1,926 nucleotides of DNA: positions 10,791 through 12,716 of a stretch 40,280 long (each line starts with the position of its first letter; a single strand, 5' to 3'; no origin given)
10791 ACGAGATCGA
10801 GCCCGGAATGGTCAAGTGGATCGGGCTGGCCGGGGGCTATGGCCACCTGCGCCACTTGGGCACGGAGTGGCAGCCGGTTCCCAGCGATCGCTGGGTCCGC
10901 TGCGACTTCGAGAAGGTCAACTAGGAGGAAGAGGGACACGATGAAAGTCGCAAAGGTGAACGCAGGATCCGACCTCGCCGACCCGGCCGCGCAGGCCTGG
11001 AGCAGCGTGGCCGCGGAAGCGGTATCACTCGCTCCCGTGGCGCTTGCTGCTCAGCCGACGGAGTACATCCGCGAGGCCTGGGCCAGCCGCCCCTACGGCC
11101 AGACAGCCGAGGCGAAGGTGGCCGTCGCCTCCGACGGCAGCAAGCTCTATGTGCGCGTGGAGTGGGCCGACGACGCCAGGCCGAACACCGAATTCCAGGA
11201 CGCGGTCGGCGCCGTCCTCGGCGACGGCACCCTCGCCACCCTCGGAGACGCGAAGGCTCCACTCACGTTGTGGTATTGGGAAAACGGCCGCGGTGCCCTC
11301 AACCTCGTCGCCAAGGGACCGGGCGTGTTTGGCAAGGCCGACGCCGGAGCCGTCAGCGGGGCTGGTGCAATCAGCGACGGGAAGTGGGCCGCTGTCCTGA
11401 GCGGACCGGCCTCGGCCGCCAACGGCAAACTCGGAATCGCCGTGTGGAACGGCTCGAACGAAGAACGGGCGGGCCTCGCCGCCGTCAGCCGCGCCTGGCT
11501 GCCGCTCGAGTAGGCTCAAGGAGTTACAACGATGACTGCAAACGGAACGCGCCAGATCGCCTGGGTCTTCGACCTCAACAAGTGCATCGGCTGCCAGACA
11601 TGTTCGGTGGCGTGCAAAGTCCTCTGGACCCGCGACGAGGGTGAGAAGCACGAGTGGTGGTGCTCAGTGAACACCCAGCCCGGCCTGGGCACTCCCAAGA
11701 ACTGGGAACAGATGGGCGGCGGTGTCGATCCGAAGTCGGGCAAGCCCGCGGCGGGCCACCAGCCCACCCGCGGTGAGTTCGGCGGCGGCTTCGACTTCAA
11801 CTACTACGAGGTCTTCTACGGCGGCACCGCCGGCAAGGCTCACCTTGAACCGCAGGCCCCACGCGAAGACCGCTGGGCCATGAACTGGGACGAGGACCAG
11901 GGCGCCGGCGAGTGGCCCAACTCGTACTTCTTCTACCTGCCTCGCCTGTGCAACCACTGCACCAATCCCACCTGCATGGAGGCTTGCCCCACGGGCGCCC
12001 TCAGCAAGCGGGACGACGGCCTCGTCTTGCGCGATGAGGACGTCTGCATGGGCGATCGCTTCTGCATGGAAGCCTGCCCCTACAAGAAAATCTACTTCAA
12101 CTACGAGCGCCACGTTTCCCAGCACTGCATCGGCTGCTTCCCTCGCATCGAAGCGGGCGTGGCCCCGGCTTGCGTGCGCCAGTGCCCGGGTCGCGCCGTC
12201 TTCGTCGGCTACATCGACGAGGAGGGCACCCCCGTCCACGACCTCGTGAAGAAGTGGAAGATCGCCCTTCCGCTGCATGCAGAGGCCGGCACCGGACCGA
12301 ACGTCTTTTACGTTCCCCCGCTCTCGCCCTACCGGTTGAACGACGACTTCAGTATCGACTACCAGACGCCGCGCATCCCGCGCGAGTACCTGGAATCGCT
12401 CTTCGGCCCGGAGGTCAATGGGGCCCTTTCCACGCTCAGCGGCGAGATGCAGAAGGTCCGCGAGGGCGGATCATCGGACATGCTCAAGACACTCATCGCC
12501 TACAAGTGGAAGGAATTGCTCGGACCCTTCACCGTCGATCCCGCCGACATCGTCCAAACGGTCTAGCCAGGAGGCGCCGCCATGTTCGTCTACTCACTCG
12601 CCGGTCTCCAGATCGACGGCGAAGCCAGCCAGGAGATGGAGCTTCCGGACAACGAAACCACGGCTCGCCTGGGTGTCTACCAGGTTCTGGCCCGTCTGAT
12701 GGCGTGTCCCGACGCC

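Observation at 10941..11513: Gamma1 contains no internal Met, His or Cys and so cannot ligate haem the EbdC way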

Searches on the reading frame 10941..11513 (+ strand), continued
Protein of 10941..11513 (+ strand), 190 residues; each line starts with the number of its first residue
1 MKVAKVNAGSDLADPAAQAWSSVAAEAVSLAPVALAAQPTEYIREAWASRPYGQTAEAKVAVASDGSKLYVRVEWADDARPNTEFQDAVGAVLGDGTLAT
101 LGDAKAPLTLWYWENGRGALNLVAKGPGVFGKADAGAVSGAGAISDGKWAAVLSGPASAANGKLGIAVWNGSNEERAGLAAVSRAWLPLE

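Call 37: fold_search(model_id=the predicted structure, library=pdb)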
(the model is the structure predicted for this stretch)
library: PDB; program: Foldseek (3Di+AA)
matches with E <= 10: 1853; with E <= 0.001: 3
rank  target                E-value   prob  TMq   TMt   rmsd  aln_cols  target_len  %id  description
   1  2ivf_C                2.7e-14  1.00  0.84  0.75   3.2       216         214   24  Ethylbenzene dehydrogenase from Aromatoleum aromaticum (released 2006-09-14)
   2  7b04_C                4.5e-09  1.00  0.74  0.50   4.5       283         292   18  Structure of Nitrite oxidoreductase (Nxr) from the anammox bacterium Kuenenia stuttgartiensis. (released 2021-07-14)
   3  7b04_O                3.5e-08  1.00  0.73  0.49   4.7       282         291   17  Structure of Nitrite oxidoreductase (Nxr) from the anammox bacterium Kuenenia stuttgartiensis. (released 2021-07-14)
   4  7tue_D                1.0e-02  0.35  0.24  0.15  13.4       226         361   11  Crystal structure of Tapasin in complex with HLA-B*44:05 (T73C) (released 2022-09-07)
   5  6fxn_H                3.1e-02  0.84  0.26  0.24   7.0       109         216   16  Crystal structure of human BAFF in complex with Fab fragment of anti-BAFF antibody belimumab (released 2018-04-04)
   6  6fxn_O                5.7e-02  0.75  0.26  0.24   7.2       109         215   16  Crystal structure of human BAFF in complex with Fab fragment of anti-BAFF antibody belimumab (released 2018-04-04)
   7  7kde_O                6.3e-02  0.75  0.32  0.42   7.0       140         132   12  BG505 SOSIP.664 in complex with the V3-targeting rhesus macaque antibody 1485 and human gp120-gp41 interface antibody  (released 2020-10-28)
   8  7ru4_H                6.7e-02  0.84  0.32  0.47   6.6       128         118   16  CC6.33 IgG in complex with SARS-CoV-2-6P-Mut7 S protein (RBD/Fv local refinement) (released 2022-08-24)
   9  7tfo_H                7.0e-02  0.57  0.28  0.38   7.4       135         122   12  Cryo-EM structure of HIV-1 Env trimer BG505 SOSIP.664 in complex with CD4bs antibody Ab1573 (released 2022-01-26)
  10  9rcv_B                7.9e-02  0.14  0.22  0.14  13.3       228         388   12  Structure of the Human Peptide-Loading Complex Arrested by HCMV US6 (released 2025-12-03)
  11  9ii2_D                8.3e-02  0.54  0.32  0.28  10.5       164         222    8  Cryo-EM Structure of the 2:2 Complex of mGlu3 and beta-arrestin1 (released 2025-03-05)
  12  9mq7_H                8.7e-02  0.72  0.33  0.46   7.2       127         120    9  Cryo-EM structure of hemagglutinin H5N1 in complex with Fab 326-366.26 (released 2025-08-13)
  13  7wog_A                8.7e-02  0.60  0.29  0.40   7.7       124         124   13  SARS-CoV-2 Omicron S monomer complexed with 553-49 (released 2022-07-20)
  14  7yp1_D                8.7e-02  0.41  0.26  0.36   8.1       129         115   12  Cryo-EM structure of EBV gHgL-gp42 in complex with mAb 10E4 (localized refinement) (released 2024-01-31)
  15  4r0l_C                8.7e-02  0.41  0.22  0.32   6.3       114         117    6  Anti-canine CD28 antibody, 1C6, bound canine CD28 (released 2015-07-08)
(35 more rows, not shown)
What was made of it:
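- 10941..11513 (+): gamma1: EbdC-fold subunit, 190 aa, without either haem ligand. Foldseek to 2IVF_C gives TMq 0.84, E 2.7e-14 (call 37).
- Closest known: EbdC, gamma subunit of ethylbenzene dehydrogenase. Same: Same fold (TMq 0.84, call 37).
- The fold is kept (call 37).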

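Call 45: list_cluster_members(proteins=[P0122, P0124, P0126, P0127, P0131, P0136, P0138, P0139, P0147, P0149])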
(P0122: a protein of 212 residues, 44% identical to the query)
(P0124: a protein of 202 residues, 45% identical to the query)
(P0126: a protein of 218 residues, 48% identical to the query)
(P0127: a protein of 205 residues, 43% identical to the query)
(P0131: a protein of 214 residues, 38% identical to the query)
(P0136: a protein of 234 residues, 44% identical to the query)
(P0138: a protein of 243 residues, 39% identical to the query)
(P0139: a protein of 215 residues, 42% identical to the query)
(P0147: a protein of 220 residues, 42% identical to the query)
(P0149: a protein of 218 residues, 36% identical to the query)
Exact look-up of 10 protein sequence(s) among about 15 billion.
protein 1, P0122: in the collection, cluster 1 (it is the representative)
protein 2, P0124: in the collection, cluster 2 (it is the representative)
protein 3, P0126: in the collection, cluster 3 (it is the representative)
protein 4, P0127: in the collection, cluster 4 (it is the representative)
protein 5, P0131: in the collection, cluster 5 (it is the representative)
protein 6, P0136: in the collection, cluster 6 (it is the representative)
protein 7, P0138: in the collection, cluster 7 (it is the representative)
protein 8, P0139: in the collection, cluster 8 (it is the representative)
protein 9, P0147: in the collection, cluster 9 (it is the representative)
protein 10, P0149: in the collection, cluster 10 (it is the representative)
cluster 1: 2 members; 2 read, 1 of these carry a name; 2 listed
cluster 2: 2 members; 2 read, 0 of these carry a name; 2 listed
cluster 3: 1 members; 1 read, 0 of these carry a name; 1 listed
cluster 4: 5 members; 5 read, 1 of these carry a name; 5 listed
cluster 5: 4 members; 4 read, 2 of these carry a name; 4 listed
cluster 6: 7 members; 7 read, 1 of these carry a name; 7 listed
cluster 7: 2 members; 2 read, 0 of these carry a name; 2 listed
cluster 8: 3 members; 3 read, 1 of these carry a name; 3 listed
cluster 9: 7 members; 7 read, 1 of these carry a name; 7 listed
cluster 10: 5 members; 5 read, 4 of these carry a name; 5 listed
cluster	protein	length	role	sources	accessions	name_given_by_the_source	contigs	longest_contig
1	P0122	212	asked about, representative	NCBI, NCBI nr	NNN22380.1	MAG: hypothetical protein HKL80_10320 [Acidimicrobiales bacterium] | hypothetical protein [Acidimicrobiales bacterium]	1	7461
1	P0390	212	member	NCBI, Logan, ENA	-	-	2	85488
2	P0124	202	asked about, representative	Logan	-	-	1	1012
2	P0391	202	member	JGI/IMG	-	-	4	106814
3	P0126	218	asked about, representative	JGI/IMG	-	-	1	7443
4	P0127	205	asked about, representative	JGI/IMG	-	-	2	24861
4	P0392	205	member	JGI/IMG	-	DMSO reductase family type II enzyme heme b subunit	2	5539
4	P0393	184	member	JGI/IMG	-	-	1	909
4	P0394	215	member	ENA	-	-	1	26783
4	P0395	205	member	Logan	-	-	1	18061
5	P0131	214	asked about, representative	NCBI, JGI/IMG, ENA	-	DMSO reductase family type II enzyme heme b subunit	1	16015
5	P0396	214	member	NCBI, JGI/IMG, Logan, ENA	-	DMSO reductase family type II enzyme heme b subunit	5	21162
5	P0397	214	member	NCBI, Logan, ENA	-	-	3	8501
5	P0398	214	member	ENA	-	-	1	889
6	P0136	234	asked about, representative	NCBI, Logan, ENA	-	-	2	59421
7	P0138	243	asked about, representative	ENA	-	-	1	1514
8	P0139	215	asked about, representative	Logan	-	-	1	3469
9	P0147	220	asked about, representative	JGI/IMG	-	DMSO reductase family type II enzyme heme b subunit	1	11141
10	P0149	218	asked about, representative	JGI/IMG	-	DMSO reductase family type II enzyme heme b subunit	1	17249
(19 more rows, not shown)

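Call 47: find_encoding_contigs(protein=P0136, flank=10000, max_places=2)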
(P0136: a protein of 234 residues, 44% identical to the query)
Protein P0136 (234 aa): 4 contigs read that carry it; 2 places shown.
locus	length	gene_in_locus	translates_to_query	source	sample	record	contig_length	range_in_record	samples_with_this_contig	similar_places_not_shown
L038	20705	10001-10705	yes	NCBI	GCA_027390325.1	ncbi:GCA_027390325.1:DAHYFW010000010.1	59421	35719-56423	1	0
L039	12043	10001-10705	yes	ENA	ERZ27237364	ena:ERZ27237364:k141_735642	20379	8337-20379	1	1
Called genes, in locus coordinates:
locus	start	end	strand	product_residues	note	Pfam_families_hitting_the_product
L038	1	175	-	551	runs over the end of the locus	PF00890:FAD_binding_2 (weak), PF01266:DAO, PF01593:Amino_oxidase, PF01946:Thi4 (weak), PF07992:Pyr_redox_2 (faint), PF13450:NAD_binding_8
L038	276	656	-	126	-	-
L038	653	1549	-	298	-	PF13411:MerR_1, PF28507:Rv1828_C (faint), PF00376:MerR (weak)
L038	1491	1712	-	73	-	-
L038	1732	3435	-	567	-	PF01946:Thi4, PF00890:FAD_binding_2, PF01266:DAO, PF01494:FAD_binding_3, PF01593:Amino_oxidase, PF03486:HI0933_like (weak), PF12831:FAD_oxidored, PF13450:NAD_binding_8, +2 more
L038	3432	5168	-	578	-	PF00890:FAD_binding_2 (faint), PF01266:DAO, PF13450:NAD_binding_8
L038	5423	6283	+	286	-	PF02628:COX15-CtaA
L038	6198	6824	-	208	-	-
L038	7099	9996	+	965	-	PF00384:Molybdopterin, PF01568:Molydop_binding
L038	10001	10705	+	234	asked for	PF09459:EB_dh (faint)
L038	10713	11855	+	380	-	PF12838:Fer4_7 (faint), PF12797:Fer4_2 (faint), PF12837:Fer4_6 (faint), PF13237:Fer4_10 (faint), PF13247:Fer4_11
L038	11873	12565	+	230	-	PF02613:Nitrate_red_del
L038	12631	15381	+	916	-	PF00384:Molybdopterin, PF01568:Molydop_binding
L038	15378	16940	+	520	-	-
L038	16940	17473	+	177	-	PF05425:CopD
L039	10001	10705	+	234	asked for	PF09459:EB_dh (faint)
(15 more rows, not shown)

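Call 48: find_encoding_contigs(protein=P0131, flank=10000, max_places=2)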
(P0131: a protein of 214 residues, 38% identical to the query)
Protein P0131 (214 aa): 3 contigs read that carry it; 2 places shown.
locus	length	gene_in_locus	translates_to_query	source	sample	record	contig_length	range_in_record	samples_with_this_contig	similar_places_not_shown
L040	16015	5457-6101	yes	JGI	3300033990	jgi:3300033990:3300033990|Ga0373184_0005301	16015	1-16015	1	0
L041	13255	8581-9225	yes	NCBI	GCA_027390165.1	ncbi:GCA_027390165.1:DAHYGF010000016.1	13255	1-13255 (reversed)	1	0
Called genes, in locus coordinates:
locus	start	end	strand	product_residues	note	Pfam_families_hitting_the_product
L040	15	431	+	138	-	PF06463:Mob_synth_C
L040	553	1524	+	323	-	PF02628:COX15-CtaA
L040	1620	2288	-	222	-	-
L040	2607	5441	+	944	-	PF00384:Molybdopterin, PF01568:Molydop_binding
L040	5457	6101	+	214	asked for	-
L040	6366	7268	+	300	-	PF13237:Fer4_10 (faint), PF13247:Fer4_11, PF12838:Fer4_7 (faint)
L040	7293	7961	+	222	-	PF02613:Nitrate_red_del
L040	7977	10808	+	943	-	-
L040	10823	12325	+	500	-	-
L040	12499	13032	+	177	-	PF05425:CopD (weak)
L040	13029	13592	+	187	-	-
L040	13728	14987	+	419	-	PF00501:AMP-binding (faint)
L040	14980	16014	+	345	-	?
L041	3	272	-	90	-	?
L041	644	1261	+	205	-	PF12804:NTP_transf_3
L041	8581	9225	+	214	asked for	-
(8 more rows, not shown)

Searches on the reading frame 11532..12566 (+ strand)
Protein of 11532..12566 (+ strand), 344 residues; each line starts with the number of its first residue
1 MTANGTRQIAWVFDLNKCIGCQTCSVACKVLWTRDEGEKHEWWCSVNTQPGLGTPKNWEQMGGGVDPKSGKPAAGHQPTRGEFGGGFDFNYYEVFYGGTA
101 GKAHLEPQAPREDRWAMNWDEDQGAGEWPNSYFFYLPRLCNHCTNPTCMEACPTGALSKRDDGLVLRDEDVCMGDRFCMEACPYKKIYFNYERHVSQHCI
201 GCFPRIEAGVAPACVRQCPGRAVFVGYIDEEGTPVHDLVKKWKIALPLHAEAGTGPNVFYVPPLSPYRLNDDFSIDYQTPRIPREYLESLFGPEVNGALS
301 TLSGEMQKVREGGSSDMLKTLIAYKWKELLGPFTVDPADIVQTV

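Call 5: search_protein_families(library=pfam, proteins=[window:11532-12566:+], max_evalue=0.01)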
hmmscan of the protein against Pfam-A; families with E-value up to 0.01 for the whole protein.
window:11532-12566:+ (344 aa): 10 families
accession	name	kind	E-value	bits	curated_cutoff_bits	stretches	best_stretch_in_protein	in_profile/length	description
PF13247.11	Fer4_11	-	7.8e-28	97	26.2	1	133-226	3-98/100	4Fe-4S dicluster domain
PF12838.12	Fer4_7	-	2.2e-10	41.3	27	1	140-185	2-51/52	4Fe-4S dicluster domain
PF13237.11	Fer4_10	-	2.5e-09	37.3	25.5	1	165-219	2-53/53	4Fe-4S dicluster domain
PF00037.32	Fer4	-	4.8e-08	32.9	21.1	2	12-29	2-19/24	4Fe-4S binding domain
PF12797.12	Fer4_2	-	5.9e-08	32.6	24.5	1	12-29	4-21/22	4Fe-4S binding domain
PF12837.12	Fer4_6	-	8.4e-08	32.2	25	1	138-157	7-24/24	4Fe-4S binding domain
PF13187.11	Fer4_9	-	9.2e-05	22.8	27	1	140-185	2-50/52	4Fe-4S dicluster domain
PF14697.11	Fer4_21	-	0.0019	18.7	35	0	140-184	8-53/59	4Fe-4S dicluster domain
PF25160.1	LdpA_Fe-S-bd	-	0.0026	17.9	27.6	1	142-188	4-44/49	LdpA Fe-S cluster-binding domain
PF12798.12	Fer4_3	-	0.0054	17.9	27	0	140-156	1-15/15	4Fe-4S binding domain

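Call 22: search_solved_structures(query=window:11532-12566:+, max_evalue=1e-20, show_alignments=1)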
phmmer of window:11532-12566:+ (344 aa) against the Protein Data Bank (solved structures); distinct sequences matched with E-value up to 1e-20: 8.
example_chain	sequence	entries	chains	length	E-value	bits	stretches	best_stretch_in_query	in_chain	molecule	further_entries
2ivf_B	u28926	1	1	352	4.7e-118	397.9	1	5-338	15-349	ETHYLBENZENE DEHYDROGENASE BETA-SUBUNIT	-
4ydd_B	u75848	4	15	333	3e-103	349.1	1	6-329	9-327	DMSO reductase family type II enzyme, iron-sulfur subunit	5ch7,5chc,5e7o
1q16_B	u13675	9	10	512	6.9e-58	199.8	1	119-228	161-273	Respiratory nitrate reductase 1 beta chain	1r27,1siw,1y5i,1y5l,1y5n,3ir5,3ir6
3egw_B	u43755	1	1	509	7.1e-57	196.5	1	119-228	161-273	Respiratory nitrate reductase 1 beta chain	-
1y4z_B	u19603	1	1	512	7.3e-57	196.4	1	119-228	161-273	Respiratory nitrate reductase 1 beta chain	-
7b04_A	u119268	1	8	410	9.3e-49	169.7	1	7-265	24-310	Nitrite oxidoreductase subunit B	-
6cz7_B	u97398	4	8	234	1.8e-31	112.8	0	125-191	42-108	4Fe-4S ferredoxin, iron-sulfur binding domain protein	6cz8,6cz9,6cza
2vpw_B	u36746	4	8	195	7.9e-27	97.6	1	119-265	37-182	NRFC PROTEIN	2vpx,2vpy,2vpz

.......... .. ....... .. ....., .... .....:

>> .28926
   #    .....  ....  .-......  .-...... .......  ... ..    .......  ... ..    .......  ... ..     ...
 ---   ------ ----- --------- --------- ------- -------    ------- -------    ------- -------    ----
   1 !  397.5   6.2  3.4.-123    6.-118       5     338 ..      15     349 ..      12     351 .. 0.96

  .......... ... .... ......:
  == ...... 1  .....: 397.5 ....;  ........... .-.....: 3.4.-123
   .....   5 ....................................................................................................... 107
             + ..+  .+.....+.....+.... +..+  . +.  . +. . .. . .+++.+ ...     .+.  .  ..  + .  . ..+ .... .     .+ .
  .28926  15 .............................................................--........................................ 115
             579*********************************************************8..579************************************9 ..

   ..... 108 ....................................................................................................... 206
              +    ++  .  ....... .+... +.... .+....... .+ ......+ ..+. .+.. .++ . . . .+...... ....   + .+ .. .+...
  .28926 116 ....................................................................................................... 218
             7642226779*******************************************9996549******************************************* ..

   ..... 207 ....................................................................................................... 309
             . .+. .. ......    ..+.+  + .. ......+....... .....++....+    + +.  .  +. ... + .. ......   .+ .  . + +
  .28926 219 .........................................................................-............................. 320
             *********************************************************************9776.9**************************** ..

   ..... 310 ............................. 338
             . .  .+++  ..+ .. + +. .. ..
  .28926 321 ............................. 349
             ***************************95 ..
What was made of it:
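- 11532..12566 (+): beta1: Fe-S subunit (FS1-FS4). All four Cys groups are kept, including the three-Cys group that ligates FS4 (call 22).
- On EBDH-type alkyl-chain hydroxylase complex (type II DMSO reductase family): Alignment to 2IVF_B, all groups kept (call 22).
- Closest known: Perchlorate reductase PcrAB. Same: Beta1 matches 4YDD_B at E 3e-103 (call 22).
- Beta cysteines kept (call 22).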

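Call 27: search_protein_families(library=ncbifam, proteins=[window:11532-12566:+], max_evalue=0.1)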
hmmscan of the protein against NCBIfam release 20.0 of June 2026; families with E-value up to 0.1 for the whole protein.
window:11532-12566:+ (344 aa): 55 families (the best 25 are shown)
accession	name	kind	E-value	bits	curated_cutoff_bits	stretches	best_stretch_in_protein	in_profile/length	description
TIGR03478.1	DMSO_red_II_bet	subfamily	4.2e-132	440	480.7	1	7-328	2-319/321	DMSO reductase family type II enzyme, iron-sulfur subunit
NF042979.1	EthbenzDh_ebdB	equivalog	3.4e-120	401.1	740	1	6-337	18-350/354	ethylbenzene dehydrogenase subunit beta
TIGR01660.1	narH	equivalog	1.1e-58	198.9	524.05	3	124-227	167-271/492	nitrate reductase subunit beta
NF041715.1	arsenate_red_ArrB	equivalog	5.5e-39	134.1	450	3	106-192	25-109/233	arsenate respiratory reductase iron-sulfur subunit ArrB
NF011569.0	PRK14993.1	equivalog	7.6e-38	130.3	416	2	135-261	95-222/244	tetrathionate reductase subunit TtrB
TIGR02951.1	DMSO_dmsB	equivalog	1.3e-33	116.3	214.1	2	123-230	47-155/161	DMSO/selenate family reductase complex B subunit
NF045797.1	DsrO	equivalog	1.7e-33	116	200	1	132-261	95-234/235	sulfate reduction electron transfer complex DsrMKJOP subunit DsrO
TIGR03149.1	cyt_nit_nrfC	equivalog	1e-27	97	377.6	1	124-262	78-217/225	cytochrome c nitrite reductase Fe-S protein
NF045715.1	sulf_resp_HmcB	equivalog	5.5e-24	84.8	420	2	138-226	105-196/307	sulfate respiration complex iron-sulfur protein HmcB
NF008134.0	PRK10882.1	equivalog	5.9e-22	78.1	263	2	131-229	104-209/329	hydrogenase 2 operon protein HybA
NF041782.1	mnquin_red_QrcC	equivalog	6.2e-22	78.4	400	3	126-192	51-121/239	menaquinone reductase iron-sulfur cluster-binding subunit QrcC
TIGR01582.1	FDH-beta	equivalog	8.7e-21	74.2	334.7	2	138-230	91-184/283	formate dehydrogenase subunit beta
NF038355.1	FDH3_beta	equivalog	1.3e-14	54.6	240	1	140-192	54-106/180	formate dehydrogenase FDH3 subunit beta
NF007382.0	PRK09898.1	equivalog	4.8e-13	49.1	213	1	121-207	104-191/208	ferredoxin-like protein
NF009451.0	PRK12809.1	equivalog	7.5e-12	44.3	1154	1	138-233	54-142/639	formate-dependent uric acid utilization protein YgfT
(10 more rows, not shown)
